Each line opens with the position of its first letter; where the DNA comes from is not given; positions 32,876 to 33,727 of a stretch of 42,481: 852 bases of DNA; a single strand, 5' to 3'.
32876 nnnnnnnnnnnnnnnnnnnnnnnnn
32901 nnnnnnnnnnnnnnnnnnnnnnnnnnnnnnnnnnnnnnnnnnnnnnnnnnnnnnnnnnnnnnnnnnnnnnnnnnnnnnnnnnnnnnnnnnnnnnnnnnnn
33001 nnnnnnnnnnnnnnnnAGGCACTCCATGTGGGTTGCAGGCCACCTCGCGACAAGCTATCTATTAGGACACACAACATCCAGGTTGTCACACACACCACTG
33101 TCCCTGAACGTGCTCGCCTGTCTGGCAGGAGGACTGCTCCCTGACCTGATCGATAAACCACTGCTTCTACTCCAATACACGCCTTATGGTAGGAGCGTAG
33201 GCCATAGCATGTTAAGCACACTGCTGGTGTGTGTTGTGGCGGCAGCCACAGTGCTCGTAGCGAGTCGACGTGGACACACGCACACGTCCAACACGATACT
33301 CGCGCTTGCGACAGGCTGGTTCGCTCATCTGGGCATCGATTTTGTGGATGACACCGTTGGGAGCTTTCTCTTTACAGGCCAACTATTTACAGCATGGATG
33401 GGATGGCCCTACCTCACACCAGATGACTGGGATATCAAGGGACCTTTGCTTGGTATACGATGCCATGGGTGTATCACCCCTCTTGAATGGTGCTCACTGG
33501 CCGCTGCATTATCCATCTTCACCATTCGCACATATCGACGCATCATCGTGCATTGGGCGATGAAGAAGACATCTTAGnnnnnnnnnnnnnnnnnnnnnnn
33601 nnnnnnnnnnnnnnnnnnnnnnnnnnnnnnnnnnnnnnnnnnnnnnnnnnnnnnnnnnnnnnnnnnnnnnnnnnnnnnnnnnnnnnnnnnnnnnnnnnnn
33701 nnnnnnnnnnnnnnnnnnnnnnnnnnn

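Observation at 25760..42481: Mosaic glycan locus combining a bacillosamine-type pathway with rhamnose and a Wzy_C/ligase-like protein: possible general protein O-glycosylation system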

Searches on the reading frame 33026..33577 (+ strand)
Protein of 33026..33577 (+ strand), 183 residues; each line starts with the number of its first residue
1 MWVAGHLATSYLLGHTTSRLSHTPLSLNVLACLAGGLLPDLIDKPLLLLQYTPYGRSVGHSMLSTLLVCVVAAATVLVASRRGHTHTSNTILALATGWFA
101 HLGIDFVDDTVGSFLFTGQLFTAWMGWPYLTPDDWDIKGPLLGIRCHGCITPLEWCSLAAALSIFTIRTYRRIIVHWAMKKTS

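Call 4: search_protein_families(library=pfam, proteins=[window:33026-33577:+])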
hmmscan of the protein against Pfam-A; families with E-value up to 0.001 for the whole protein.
window:33026-33577:+ (183 aa): 1 family
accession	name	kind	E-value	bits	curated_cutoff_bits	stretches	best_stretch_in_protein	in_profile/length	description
PF04307.19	YdjM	-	3.5e-06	27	29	1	1-109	1-110/176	YdjM inner membrane protein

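Call 6: search_protein_families(library=ncbifam, proteins=[window:33026-33577:+], max_evalue=0.01)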
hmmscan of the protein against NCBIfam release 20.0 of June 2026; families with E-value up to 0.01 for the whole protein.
window:33026-33577:+ (183 aa): 0 families
